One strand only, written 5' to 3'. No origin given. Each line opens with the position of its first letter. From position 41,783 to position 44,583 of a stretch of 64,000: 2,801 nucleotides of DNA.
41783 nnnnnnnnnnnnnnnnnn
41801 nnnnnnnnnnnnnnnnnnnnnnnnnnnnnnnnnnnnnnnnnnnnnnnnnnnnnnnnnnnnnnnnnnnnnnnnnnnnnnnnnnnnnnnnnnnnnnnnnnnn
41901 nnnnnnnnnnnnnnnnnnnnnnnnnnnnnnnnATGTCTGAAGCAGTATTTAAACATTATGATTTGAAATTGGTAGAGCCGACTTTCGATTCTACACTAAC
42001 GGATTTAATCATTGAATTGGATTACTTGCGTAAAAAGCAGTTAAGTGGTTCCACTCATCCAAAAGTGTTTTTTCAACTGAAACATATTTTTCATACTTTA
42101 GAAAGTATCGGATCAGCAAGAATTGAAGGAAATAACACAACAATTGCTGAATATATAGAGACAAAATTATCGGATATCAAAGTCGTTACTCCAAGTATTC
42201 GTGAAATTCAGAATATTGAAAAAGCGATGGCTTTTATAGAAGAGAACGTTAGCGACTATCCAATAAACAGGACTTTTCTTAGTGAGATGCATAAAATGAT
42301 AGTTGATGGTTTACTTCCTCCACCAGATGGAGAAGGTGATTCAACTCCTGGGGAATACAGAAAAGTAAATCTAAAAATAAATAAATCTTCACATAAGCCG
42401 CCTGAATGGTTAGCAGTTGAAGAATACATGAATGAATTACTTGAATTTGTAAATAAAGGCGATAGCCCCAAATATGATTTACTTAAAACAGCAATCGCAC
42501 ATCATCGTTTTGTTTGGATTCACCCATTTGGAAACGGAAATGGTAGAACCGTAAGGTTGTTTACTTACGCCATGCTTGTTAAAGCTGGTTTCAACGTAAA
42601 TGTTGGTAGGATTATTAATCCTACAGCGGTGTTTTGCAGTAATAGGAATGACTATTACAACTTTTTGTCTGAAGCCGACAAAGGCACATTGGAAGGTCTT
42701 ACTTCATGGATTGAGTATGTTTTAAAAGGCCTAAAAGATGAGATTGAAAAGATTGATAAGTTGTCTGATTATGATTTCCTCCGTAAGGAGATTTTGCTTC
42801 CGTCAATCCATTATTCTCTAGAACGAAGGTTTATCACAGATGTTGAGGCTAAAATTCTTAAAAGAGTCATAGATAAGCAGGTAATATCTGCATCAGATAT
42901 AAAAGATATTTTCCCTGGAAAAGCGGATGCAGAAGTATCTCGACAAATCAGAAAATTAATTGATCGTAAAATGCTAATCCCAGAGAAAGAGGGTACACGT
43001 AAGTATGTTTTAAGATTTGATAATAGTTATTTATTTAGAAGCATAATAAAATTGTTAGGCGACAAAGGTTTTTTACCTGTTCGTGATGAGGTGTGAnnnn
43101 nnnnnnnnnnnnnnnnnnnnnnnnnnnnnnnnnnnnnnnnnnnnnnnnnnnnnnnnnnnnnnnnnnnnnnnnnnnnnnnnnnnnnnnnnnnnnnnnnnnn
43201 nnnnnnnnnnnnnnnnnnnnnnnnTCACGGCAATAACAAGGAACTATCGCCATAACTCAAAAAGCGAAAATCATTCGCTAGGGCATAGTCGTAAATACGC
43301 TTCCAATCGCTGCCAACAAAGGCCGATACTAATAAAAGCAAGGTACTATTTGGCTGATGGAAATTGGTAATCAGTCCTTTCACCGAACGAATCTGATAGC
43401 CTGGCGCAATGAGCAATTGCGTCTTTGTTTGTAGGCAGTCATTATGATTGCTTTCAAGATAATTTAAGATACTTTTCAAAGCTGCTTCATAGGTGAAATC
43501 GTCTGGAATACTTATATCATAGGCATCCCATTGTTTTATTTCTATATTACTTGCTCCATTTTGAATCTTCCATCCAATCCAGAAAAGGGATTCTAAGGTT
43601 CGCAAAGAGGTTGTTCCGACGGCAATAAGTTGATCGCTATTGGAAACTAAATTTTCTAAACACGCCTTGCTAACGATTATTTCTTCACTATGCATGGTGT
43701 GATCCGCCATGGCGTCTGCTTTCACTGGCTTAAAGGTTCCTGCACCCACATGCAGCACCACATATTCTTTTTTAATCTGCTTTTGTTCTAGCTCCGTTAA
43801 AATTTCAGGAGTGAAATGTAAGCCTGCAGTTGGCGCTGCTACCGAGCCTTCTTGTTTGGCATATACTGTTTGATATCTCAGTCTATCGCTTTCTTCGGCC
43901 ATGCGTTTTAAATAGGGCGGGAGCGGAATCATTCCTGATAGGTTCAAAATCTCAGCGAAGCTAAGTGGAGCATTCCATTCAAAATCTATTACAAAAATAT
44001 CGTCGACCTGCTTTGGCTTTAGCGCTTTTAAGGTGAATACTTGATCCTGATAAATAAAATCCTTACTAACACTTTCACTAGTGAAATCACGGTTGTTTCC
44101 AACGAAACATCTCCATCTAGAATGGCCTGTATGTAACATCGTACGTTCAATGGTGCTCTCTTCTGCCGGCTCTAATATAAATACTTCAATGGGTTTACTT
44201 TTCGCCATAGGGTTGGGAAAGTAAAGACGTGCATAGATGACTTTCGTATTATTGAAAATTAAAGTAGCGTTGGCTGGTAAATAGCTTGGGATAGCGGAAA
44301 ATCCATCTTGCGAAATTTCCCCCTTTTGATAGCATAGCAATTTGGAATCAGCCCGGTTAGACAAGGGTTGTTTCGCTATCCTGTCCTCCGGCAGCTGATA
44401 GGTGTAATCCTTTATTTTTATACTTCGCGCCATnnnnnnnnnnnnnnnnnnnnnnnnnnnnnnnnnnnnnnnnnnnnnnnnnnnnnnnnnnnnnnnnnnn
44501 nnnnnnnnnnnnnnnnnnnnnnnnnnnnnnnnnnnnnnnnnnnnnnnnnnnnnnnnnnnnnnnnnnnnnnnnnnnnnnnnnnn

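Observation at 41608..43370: Fic-encoding insertion bracketed by a 146-bp direct duplication of the queA 3' end, with no recombinase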

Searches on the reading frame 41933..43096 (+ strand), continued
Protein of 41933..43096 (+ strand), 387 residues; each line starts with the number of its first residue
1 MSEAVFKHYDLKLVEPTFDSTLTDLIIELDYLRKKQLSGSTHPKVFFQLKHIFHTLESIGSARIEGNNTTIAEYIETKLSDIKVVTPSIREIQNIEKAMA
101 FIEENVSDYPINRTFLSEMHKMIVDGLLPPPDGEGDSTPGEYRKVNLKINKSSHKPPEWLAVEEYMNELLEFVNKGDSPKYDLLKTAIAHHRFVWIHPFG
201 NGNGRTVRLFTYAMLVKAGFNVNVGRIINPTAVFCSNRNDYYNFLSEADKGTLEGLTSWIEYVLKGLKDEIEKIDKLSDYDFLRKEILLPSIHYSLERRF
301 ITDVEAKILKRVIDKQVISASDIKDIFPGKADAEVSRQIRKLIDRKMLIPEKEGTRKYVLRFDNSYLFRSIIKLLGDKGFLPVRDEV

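Call 55: search_protein_families(library=padloc, proteins=[window:41933-43096:+], max_evalue=0.01)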
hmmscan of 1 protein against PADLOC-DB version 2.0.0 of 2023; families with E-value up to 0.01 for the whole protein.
window:41933-43096:+ (387 aa): 11 families
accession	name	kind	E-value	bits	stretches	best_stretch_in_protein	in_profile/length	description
PDLC03963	SoFic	-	3e-47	159.7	1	49-359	52-348/361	-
PDLC04836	PDC-S04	-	5.6e-14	49.9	1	61-260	33-223/244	-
PDLC04839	PDC-S04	-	4e-13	47.5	1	139-262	79-200/205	-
PDLC04837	PDC-S04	-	4.5e-13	47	1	61-263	33-223/234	-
PDLC04966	PDC-S24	-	3.4e-12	44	1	151-251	272-371/497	-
PDLC04840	PDC-S04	-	4.1e-11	41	1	61-256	19-207/227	-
PDLC04838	PDC-S04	-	2.3e-09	35.3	1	140-227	84-174/209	-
PDLC01852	CARF3--CARF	-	0.00012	20.1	1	268-360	113-199/208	-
PDLC01860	CARF3--CARF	-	0.00028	19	1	268-359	113-198/210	-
PDLC03099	Specificity_I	-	0.0008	16.6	1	51-127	317-385/405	Type I specificity subunit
PDLC04842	PDC-S04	-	0.0036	15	0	161-217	78-132/202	-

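Call 56: search_protein_families(library=ncbifam, proteins=[window:41933-43096:+], max_evalue=0.01)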
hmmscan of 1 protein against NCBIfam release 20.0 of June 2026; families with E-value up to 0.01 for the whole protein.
window:41933-43096:+ (387 aa): 5 families
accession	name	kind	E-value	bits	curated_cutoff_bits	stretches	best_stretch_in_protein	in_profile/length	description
NF046030.1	ProtAdlyltaseSoFic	equivalog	2.8e-11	43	550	1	168-270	165-262/361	protein adenylyltransferase Fic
TIGR02613.1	mob_myst_B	hypoth_equivalog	1.5e-09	38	124.4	1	187-256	112-181/186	mobile mystery protein B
NF046029.1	ProtAdlyltaseNmFic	equivalog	0.0015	18.3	230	0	140-218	48-118/177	protein adenylyltransferase Fic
NF045983.1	ProtAdnltaseVbhT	equivalog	0.0016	17.6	800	1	196-231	134-169/419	type II toxin-antitoxin system protein adenylyltransferase VbhT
NF041381.1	XopAC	subfamily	0.0057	15.4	450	1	95-209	287-405/451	XopAC/AvrAC family type III secretion system effector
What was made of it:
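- On SoFic anti-phage defence: PADLOC SoFic 3e-47 (call 55), but NCBIfam SoFic equivalog 43 bits against a cut-off of 550 (call 56).
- Closest known: Defence-gene hotspots / single-gene SoFic defence. Different: It fails NCBIfam's SoFic equivalog cut-off (43 vs 550 bits, call 56).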

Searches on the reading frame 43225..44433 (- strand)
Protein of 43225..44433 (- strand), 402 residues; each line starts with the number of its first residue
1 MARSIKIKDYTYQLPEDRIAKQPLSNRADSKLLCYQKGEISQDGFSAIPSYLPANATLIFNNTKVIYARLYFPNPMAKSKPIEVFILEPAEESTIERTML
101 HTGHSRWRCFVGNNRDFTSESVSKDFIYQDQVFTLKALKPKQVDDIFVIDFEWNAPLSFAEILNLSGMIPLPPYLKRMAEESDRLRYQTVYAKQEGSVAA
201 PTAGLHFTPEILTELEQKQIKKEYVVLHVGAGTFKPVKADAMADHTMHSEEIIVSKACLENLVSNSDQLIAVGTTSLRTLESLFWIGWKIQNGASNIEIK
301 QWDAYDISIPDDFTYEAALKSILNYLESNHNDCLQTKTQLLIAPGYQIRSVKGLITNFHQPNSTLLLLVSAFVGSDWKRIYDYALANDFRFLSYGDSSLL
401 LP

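Call 7: search_protein_families(library=pfam, proteins=[window:43225-44433:-])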
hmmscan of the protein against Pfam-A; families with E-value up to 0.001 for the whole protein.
window:43225-44433:- (402 aa): 1 family
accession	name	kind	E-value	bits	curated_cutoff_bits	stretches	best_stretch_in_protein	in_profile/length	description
PF02547.20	Queuosine_synth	-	1e-93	314.5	25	1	8-400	2-322/322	Queuosine biosynthesis protein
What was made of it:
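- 43225..44433 (-): Intact queA (S-adenosylmethionine:tRNA ribosyltransferase-isomerase), 402 aa. Pfam Queuosine_synth 1e-93, full length (call 7).
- Checked: queA (43225-44433, minus strand, 402 aa) is full length against Pfam Queuosine_synth, profile positions 2-322 of 322 (call 7).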

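Call 11: find_encoding_contigs(protein=window:43225-44433:-, flank=10000, max_places=10)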
Protein window:43225-44433:- (402 aa): 4 contigs read that carry it; 1 place shown.
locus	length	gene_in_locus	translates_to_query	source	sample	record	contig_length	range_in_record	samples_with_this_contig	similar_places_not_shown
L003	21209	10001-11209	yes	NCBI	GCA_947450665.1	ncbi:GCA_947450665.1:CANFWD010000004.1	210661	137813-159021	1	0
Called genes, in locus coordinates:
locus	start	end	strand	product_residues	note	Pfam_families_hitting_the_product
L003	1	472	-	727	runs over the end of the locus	PF00009:GTP_EFTU, PF22042:EF-G_D2, PF03144:GTP_EFTU_D2, PF14492:EFG_III, PF16658:RF3_C (weak), PF03764:EFG_IV, PF00679:EFG_C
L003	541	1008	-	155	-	PF00177:Ribosomal_S7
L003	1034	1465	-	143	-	PF00164:Ribosom_S12_S23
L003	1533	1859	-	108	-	PF11950:DUF3467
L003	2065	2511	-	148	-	-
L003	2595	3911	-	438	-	PF12698:ABC2_membrane_3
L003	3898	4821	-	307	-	PF00005:ABC_tran, PF13304:AAA_21 (weak), PF13732:DrrA1-3_C (weak)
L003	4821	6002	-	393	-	-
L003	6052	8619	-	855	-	PF13585:CHU_C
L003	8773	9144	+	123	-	PF07291:MauE (weak), PF13564:DoxX_2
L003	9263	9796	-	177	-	PF04264:YceI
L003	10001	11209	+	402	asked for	PF02547:Queuosine_synth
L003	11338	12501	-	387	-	PF02661:Fic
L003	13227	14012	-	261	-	PF01026:TatD_DNase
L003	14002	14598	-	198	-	PF01351:RNase_HII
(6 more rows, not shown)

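Call 13: find_related_loci(query=window:43225-44433:-, collection=genome_contigs, flank=10000)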
Query window:43225-44433:- (402 aa) in genome_contigs; peptide patterns used: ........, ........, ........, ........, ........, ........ (x = any residue, [..] = any of these).
169 stretches matched a pattern; 94 encode a relative of the query (tblastn E <= 1e-3); the best 80 are kept; 80 distinct loci.
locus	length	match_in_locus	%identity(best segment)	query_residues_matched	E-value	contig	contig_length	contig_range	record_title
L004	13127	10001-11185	50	3-400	6e-127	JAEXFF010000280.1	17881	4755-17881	MAG: Bacteroidetes bacterium isolate OH_HBB_237 k127_932065, whole genome shotgun sequence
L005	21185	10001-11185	48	3-400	1e-126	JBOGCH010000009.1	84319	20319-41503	MAG: Marinifilaceae bacterium isolate WFFMC_MAG_401 k139_80598_flag=0_multi=9.9979_len=84319, whole genome shotgun seque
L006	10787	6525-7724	51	3-402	2e-126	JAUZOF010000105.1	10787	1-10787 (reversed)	MAG: Bacteroidota bacterium isolate bin86(7d) ECFABDMD_105, whole genome shotgun sequence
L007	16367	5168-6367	50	1-400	2e-125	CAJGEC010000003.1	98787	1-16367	MAG: uncultured Alistipes sp. isolate MAG06 genome assembly, contig: k141_4110279_length_98787_cov_38.8255, whole genome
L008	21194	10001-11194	50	3-401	1e-124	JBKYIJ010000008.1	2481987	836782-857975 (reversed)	MAG: Dysgonomonas sp. isolate C039_40 contig_3151_pilon, whole genome shotgun sequence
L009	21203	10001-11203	49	3-402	4e-125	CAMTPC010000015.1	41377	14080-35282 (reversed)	MAG TPA_asm: uncultured Bacteroides sp. isolate SRR7610115_bin.3_metaWRAP_v1.3_MAG genome assembly, contig: ERZ14021373.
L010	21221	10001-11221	49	5-402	1e-124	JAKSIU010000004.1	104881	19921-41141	MAG: Bacteroidaceae bacterium isolate Horse_feces29 MAG029_4, whole genome shotgun sequence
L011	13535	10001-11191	50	7-400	3e-124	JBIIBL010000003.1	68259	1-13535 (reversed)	MAG: Crocinitomicaceae bacterium isolate ME2000-06-20pf_3300042868_group1_bin224 Rohwer_bin717_scaffold_207_c1, whole ge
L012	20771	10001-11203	49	3-402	3e-124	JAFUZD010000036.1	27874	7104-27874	MAG: Prevotella sp. isolate RGIG4958 Roe_deer_Rumen-4__c75953, whole genome shotgun sequence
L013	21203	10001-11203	49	3-402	1e-124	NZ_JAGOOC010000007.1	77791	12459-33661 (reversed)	MAG: Bacteroides sp. isolate Go_SlPrim_bin_32 Go_SlPrim_44_length_77791_cov_15.924186, whole genome shotgun sequence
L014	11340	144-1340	48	3-402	1e-123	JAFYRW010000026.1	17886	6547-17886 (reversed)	MAG: Bacteroidaceae bacterium isolate RGIG7365 Water_buffalos_Cecum-5__c615128, whole genome shotgun sequence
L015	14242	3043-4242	49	1-400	9e-124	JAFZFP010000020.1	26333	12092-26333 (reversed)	MAG: Alistipes sp. isolate RGIG7722 Water_buffalos_Rectum-3__c418457, whole genome shotgun sequence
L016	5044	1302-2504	49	3-401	2e-124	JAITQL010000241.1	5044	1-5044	MAG: Tannerella sp. isolate Pq454_bin76 k119_1514220, whole genome shotgun sequence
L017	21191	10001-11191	50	7-400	4e-123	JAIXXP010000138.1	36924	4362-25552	MAG: Cryomorphaceae bacterium isolate D4_MAG_00057 pond_D4_MAG_00057_000000000125, whole genome shotgun sequence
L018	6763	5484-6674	50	7-400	7e-123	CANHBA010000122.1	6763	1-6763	MAG: Flavobacteriales bacterium isolate RE-16jun15-158 genome assembly, contig: RE-16jun15-C13291, whole genome shotgun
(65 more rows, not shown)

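Call 29: find_homologous_proteins(query=window:43225-44433:-)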
Query window:43225-44433:- (402 aa): 8000 proteins with E <= 0.001 among 8000 candidates; the best 120 are listed.
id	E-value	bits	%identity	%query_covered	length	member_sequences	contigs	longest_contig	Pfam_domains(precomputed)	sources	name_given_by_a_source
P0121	4.5e-263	890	97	100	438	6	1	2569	PF02547.21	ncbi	-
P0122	4.3e-215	732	78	100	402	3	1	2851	PF02547.21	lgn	-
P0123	4.6e-177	607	64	100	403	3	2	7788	PF02547.21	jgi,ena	jgi:S-adenosylmethionine:tRNA ribosyltransferase-isomerase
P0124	2.5e-174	598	66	100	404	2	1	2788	PF02547.21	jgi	-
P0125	1.0e-173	596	66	100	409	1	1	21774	PF02547.21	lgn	-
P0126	1.1e-173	596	66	100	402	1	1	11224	PF02547.21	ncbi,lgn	-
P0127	1.7e-171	588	65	100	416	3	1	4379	PF02547.21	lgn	-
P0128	5.7e-169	580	64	100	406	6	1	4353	PF02547.21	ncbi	-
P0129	2.4e-165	568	63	100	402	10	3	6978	PF02547.21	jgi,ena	-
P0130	3.1e-165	568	64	100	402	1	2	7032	PF02547.21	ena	-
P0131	2.5e-164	565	62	100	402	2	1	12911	PF02547.21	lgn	-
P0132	3.2e-164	564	63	100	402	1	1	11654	PF02547.21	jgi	-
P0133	1.3e-163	562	62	100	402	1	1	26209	PF02547.21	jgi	jgi:S-adenosylmethionine:tRNA ribosyltransferase-isomerase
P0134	3.9e-161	554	61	100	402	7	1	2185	PF02547.21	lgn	-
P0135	4.6e-161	554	60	100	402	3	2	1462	PF02547.21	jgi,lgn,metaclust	metaclust:\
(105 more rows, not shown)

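Call 30: find_encoding_contigs(protein=P0121, flank=10000, max_places=10)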
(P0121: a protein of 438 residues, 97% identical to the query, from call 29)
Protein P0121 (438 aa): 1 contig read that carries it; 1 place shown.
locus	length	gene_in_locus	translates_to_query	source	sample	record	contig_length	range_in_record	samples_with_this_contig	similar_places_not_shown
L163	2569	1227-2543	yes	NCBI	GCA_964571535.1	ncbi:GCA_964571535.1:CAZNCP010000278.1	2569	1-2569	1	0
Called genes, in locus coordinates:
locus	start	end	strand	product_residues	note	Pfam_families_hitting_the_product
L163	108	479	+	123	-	PF07291:MauE (weak), PF13564:DoxX_2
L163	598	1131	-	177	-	PF04264:YceI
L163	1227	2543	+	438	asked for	PF02547:Queuosine_synth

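Call 31: find_encoding_contigs(protein=P0122, flank=10000, max_places=10)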
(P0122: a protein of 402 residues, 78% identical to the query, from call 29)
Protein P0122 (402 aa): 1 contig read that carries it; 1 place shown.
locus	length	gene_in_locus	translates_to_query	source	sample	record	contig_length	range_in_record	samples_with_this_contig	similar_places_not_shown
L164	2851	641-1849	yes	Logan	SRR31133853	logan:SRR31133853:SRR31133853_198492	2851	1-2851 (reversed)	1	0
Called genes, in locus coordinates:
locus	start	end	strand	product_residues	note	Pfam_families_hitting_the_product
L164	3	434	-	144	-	?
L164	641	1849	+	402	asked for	PF02547:Queuosine_synth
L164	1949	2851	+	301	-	?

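Call 32: find_encoding_contigs(protein=P0125, flank=10000, max_places=6)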
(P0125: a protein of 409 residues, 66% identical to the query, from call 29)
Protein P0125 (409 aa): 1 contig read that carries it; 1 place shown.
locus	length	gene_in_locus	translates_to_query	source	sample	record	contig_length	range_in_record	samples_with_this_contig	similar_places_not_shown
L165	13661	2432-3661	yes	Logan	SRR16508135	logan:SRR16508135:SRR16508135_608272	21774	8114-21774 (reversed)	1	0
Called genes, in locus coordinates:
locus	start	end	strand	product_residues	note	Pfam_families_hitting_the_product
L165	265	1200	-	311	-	PF01145:Band_7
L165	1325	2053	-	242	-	PF00899:ThiF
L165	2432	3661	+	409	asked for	PF02547:Queuosine_synth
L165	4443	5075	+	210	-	PF00578:AhpC-TSA, PF08534:Redoxin, PF10417:1-cysPrx_C (weak)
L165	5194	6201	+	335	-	PF28542:DUF8434, PF02470:MlaD, PF28544:Helical_needle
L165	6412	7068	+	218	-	-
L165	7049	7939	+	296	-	PF06966:DUF1295, PF02544:Steroid_dh, PF04191:PEMT (weak)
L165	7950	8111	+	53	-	-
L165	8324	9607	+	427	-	-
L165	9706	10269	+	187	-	PF13238:AAA_18, PF13207:AAA_17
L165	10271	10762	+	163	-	PF00383:dCMP_cyt_deam_1, PF14437:MafB19-deam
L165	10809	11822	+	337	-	PF13421:Band_7_1, PF01145:Band_7, PF09851:SHOCT (weak)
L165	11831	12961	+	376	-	-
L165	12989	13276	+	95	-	-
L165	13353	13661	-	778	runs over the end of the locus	PF08757:CotH, PF00932:LTD, PF18962:Por_Secre_tail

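Call 36: list_cluster_members(proteins=[P0121, P0001])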
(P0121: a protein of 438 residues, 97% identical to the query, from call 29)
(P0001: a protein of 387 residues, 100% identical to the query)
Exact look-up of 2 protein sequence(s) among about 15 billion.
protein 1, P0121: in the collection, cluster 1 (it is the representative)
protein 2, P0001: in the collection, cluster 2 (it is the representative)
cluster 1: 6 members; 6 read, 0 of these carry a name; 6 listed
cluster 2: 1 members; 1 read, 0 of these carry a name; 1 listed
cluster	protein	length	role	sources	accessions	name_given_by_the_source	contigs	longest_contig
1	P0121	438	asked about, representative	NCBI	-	-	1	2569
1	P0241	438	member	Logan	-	-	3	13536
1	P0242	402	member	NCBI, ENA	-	-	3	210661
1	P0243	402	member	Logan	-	-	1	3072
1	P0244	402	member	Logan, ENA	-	-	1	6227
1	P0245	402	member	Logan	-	-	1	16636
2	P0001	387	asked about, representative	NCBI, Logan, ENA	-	-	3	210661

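Call 37: find_encoding_contigs(protein=P0241, flank=10000, max_places=6)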
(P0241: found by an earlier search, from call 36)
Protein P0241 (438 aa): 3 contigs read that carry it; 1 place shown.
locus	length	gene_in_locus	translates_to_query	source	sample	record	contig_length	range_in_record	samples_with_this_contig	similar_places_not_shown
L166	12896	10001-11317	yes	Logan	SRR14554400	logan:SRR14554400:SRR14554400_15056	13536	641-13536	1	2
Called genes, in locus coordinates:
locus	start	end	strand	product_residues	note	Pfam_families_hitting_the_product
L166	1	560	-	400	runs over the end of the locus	?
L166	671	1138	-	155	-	PF00177:Ribosomal_S7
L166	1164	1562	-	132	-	PF00164:Ribosom_S12_S23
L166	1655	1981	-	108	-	PF11950:DUF3467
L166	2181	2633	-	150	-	-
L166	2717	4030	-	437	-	PF12698:ABC2_membrane_3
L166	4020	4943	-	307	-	PF00005:ABC_tran, PF13304:AAA_21 (weak), PF13732:DrrA1-3_C (faint)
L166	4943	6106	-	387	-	-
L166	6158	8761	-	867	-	PF13585:CHU_C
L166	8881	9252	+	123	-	PF07291:MauE (weak), PF13564:DoxX_2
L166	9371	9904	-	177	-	PF04264:YceI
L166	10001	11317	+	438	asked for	PF02547:Queuosine_synth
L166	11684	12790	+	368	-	PF13784:Fic_N, PF02661:Fic, PF21248:SoFic-like_C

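Call 38: find_encoding_contigs(protein=P0245, flank=10000, max_places=6)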
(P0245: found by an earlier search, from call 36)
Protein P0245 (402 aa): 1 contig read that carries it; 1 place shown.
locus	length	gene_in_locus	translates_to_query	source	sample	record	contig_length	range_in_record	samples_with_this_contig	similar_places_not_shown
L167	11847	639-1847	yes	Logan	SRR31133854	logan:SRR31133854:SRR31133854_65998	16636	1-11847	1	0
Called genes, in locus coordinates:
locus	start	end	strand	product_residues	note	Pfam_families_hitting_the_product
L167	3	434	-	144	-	?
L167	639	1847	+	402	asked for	PF02547:Queuosine_synth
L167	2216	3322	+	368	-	PF13784:Fic_N, PF02661:Fic, PF21248:SoFic-like_C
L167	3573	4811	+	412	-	PF00589:Phage_integrase (weak)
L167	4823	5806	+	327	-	-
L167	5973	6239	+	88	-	PF12728:HTH_17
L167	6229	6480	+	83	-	-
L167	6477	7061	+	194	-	-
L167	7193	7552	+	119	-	-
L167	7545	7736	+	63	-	-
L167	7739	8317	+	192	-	PF00239:Resolvase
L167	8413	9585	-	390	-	PF13650:Asp_protease_2, PF13975:gag-asp_proteas, PF13385:Laminin_G_3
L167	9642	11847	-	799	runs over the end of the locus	PF04313:HSDR_N (faint), PF00270:DEAD, PF04851:ResIII, PF18766:SWI2_SNF2, PF00271:Helicase_C (weak), PF08463:EcoEI_R_C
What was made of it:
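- An integrase island sits next door in L167 (call 38).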

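Call 39: find_encoding_contigs(protein=P0244, flank=10000, max_places=6)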
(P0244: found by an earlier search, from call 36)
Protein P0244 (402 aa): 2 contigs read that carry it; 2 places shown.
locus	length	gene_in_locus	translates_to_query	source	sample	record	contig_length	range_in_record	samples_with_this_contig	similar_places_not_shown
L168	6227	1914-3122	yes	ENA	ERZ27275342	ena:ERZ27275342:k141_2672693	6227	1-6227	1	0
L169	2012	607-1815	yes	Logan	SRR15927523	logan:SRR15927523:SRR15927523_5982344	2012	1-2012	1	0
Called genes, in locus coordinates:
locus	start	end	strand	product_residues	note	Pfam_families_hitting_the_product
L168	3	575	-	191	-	?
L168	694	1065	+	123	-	PF07291:MauE (weak), PF13564:DoxX_2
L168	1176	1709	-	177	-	PF04264:YceI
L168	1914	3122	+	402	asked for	PF02547:Queuosine_synth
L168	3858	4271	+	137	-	PF05866:RusA (weak)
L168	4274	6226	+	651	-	?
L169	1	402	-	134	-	?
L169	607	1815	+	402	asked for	PF02547:Queuosine_synth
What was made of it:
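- The hotspot does receive larger islands (L167, L168; calls 38, 39).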

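Call 80: find_encoding_contigs(protein=P0243, flank=10000, max_places=6)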
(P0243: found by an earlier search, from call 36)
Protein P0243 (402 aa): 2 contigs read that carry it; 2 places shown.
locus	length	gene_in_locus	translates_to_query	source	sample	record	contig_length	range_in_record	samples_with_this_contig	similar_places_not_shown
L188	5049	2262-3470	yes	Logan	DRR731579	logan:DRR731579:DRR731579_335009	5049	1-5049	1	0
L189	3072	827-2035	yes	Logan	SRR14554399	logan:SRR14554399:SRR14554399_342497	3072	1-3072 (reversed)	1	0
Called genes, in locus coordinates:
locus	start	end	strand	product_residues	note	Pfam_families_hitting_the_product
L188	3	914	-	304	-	?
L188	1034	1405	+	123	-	PF07291:MauE (weak), PF13564:DoxX_2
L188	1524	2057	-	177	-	PF04264:YceI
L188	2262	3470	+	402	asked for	PF02547:Queuosine_synth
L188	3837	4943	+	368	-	PF13784:Fic_N, PF02661:Fic, PF21248:SoFic-like_C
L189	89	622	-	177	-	PF04264:YceI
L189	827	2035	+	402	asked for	PF02547:Queuosine_synth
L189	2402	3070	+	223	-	?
